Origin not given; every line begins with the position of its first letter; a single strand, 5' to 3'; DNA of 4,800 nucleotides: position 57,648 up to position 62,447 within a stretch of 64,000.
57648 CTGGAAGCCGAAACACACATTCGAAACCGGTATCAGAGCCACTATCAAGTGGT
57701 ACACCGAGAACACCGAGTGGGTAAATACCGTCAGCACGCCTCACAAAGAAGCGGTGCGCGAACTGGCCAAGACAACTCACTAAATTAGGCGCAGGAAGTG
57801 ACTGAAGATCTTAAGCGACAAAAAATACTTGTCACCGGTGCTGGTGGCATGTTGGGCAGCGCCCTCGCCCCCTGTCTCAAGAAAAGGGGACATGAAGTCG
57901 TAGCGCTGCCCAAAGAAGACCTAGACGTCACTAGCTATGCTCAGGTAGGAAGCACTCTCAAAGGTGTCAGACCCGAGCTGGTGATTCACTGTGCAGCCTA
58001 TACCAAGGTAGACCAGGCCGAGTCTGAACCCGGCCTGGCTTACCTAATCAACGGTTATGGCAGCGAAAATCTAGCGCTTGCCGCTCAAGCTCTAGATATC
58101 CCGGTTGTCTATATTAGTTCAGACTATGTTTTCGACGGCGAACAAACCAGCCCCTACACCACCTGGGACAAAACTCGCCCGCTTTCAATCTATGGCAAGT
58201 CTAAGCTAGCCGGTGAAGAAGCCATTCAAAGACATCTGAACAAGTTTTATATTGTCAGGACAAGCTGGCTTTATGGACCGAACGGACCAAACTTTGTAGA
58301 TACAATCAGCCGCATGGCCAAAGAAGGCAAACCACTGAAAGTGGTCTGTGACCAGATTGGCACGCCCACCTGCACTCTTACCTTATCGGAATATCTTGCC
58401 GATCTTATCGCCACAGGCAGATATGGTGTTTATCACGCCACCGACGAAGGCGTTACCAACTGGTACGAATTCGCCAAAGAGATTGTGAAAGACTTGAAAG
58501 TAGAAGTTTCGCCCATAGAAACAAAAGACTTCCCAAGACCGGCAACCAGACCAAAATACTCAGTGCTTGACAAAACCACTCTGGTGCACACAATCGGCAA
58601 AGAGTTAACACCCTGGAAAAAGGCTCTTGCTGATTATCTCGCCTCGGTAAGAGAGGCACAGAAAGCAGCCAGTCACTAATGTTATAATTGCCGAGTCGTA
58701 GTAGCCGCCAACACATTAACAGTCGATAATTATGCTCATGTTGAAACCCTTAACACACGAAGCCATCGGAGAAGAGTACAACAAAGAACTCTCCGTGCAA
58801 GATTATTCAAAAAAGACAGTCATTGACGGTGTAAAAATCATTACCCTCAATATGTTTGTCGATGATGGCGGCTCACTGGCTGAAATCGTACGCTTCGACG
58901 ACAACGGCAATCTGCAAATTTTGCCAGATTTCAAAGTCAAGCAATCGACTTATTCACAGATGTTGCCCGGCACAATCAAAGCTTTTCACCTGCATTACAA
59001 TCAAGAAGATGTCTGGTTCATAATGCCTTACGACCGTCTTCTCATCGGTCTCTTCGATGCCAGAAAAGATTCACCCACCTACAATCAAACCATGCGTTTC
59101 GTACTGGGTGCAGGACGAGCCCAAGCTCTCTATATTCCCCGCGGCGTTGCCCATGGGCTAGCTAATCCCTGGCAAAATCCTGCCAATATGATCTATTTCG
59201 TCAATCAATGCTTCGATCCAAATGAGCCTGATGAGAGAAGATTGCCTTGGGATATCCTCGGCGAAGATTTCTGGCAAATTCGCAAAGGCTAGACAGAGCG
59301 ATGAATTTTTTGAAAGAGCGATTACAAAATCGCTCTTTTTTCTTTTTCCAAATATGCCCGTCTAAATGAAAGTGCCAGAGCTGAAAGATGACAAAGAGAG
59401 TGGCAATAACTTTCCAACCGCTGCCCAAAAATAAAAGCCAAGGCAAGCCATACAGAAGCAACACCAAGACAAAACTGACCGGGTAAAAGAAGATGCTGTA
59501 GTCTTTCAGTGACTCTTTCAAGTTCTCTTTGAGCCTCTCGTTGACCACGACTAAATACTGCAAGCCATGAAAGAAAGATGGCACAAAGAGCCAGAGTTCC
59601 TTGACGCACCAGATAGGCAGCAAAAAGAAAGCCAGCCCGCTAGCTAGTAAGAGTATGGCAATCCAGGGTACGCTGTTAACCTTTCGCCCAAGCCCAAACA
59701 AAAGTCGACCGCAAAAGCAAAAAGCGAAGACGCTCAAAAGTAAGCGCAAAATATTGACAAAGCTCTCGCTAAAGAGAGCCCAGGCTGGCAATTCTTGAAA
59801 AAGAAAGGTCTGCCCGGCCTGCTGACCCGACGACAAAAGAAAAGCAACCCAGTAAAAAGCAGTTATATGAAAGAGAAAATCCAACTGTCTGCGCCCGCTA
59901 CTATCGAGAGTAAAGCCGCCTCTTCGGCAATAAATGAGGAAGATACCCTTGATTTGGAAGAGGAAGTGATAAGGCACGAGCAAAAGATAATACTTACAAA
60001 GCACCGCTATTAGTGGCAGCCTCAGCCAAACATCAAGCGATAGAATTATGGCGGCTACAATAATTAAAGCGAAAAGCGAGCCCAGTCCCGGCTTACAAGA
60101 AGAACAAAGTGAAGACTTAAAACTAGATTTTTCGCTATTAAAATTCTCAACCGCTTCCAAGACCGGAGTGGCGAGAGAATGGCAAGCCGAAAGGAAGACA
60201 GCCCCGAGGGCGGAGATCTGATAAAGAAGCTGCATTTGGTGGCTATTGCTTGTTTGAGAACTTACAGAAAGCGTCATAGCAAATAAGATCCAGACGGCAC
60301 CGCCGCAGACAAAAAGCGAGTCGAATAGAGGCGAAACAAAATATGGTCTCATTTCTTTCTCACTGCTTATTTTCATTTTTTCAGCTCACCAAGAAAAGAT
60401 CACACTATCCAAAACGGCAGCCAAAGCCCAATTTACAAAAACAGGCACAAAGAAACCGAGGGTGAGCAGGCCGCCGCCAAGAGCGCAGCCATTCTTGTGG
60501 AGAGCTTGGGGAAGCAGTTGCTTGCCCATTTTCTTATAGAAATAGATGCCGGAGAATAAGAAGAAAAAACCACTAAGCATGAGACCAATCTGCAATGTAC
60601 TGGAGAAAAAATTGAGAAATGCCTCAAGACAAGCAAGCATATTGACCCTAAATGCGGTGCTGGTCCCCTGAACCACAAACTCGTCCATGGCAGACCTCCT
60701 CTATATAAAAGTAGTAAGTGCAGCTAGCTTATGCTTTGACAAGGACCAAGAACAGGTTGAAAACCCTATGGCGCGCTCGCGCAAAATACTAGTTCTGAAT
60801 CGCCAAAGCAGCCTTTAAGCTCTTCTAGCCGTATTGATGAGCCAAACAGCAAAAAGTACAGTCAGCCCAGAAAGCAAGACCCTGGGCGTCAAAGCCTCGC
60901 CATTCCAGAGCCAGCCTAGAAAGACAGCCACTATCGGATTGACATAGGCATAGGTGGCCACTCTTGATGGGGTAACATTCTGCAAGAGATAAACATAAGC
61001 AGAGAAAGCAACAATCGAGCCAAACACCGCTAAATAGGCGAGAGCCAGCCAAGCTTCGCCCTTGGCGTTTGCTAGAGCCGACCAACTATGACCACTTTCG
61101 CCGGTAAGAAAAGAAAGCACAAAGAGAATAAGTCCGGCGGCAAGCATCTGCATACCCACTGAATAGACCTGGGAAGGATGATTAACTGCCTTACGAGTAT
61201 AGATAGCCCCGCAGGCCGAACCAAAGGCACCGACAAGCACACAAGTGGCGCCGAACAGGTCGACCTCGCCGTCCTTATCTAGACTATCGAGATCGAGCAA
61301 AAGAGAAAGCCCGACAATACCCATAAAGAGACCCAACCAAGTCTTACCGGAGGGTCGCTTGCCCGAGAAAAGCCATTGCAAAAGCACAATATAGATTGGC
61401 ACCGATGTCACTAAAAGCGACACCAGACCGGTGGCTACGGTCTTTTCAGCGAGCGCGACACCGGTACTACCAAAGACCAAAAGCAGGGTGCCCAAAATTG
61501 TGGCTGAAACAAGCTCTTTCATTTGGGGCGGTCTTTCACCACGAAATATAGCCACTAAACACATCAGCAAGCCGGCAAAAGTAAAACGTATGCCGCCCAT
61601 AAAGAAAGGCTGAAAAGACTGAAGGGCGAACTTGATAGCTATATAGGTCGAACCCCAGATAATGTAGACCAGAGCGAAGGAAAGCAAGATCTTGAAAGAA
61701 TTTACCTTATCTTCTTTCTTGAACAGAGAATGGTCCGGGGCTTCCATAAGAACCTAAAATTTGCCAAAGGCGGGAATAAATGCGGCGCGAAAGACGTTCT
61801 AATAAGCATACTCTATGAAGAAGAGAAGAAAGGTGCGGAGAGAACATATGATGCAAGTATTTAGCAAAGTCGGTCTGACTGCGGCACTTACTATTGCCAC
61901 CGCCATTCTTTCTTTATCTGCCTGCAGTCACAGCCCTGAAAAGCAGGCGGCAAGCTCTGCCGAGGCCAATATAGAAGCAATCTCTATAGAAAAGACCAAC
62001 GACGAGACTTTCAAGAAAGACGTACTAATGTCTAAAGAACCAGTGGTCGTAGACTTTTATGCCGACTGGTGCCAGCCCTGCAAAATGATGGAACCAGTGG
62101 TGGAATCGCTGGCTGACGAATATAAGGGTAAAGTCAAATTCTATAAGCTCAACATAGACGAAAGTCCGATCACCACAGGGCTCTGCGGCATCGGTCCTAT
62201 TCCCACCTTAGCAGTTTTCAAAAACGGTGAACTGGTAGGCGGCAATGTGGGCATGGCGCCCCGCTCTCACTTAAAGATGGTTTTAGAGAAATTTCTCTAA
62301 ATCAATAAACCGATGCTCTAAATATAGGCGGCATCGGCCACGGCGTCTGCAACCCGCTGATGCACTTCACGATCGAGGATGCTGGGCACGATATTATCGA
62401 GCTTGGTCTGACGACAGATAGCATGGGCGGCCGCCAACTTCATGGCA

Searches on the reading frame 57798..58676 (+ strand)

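Call 30: search_protein_families(library=pfam, proteins=[window:57798-58676:+], max_evalue=0.001)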
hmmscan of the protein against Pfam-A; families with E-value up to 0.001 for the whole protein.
window:57798-58676:+ (293 aa): 7 families
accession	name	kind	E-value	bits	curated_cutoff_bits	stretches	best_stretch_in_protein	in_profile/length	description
PF04321.23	RmlD_sub_bind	-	5.7e-99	331.2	27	1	9-284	2-285/287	RmlD substrate binding domain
PF01370.27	Epimerase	-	8.3e-27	94.6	20.9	1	10-182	1-201/240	NAD dependent epimerase/dehydratase family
PF16363.11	GDP_Man_Dehyd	-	1.1e-12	48.5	27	1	42-149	59-170/332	GDP-mannose 4,6 dehydratase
PF02719.21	Polysacc_synt_2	-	7.6e-10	38.9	20.2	1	43-145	62-151/293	Polysaccharide biosynthesis protein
PF01073.25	3Beta_HSD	-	3.6e-06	26.6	22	1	42-186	52-210/280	3-beta hydroxysteroid dehydrogenase/isomerase family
PF07993.18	NAD_binding_4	-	5.1e-05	23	20.1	0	60-168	90-217/258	Male sterility protein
PF13460.12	NAD_binding_10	-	0.0001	22.7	27.2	0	14-161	1-149/184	NAD(P)H-binding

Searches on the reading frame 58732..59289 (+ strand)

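Call 43: search_protein_families(library=pfam, proteins=[window:58732-59289:+], max_evalue=0.0001)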
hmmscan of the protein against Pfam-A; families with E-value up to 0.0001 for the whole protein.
window:58732-59289:+ (186 aa): 2 families
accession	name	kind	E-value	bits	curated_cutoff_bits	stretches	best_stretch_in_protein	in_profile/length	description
PF00908.23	dTDP_sugar_isom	-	2.3e-15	57.1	27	1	29-173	2-143/168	dTDP-4-dehydrorhamnose 3,5-epimerase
PF14667.12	Polysacc_synt_C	-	6.1e-05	23.6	28.7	0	44-167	3-109/111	Polysaccharide biosynthesis C-terminal domain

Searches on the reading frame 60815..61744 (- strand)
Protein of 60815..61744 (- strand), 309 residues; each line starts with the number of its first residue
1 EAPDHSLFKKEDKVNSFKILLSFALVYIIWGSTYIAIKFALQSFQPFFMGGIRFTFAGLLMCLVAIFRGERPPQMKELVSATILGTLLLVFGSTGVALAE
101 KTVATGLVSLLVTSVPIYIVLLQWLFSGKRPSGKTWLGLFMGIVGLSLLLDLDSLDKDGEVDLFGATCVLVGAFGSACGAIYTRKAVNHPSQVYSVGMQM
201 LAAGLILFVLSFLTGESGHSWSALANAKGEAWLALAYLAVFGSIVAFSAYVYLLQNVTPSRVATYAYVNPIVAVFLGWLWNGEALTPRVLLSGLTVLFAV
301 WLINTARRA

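Call 43: search_protein_families(library=pfam, proteins=[window:60815-61744:-], max_evalue=0.0001)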
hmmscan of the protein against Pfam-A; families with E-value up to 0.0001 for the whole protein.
window:60815-61744:- (309 aa): 1 family
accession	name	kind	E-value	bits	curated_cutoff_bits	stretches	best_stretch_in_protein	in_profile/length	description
PF00892.27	EamA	-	1.5e-38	132.6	28.2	2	164-305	2-135/135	EamA-like transporter family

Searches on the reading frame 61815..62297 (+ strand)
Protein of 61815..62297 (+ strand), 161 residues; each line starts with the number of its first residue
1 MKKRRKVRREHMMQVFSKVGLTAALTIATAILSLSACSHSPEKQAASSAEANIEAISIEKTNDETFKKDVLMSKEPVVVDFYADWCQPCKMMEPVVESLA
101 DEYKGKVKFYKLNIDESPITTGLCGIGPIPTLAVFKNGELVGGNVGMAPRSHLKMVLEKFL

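Call 43: search_protein_families(library=pfam, proteins=[window:61815-62297:+], max_evalue=0.0001)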
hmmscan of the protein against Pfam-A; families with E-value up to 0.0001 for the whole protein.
window:61815-62297:+ (161 aa): 2 families
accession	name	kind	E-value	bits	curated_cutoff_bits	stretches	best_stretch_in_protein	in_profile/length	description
PF00085.26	Thioredoxin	-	3.9e-28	97.9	23.5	1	58-158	2-102/103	Thioredoxin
PF13098.12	Thioredoxin_2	-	3e-06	28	27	1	73-154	4-101/104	Thioredoxin-like domain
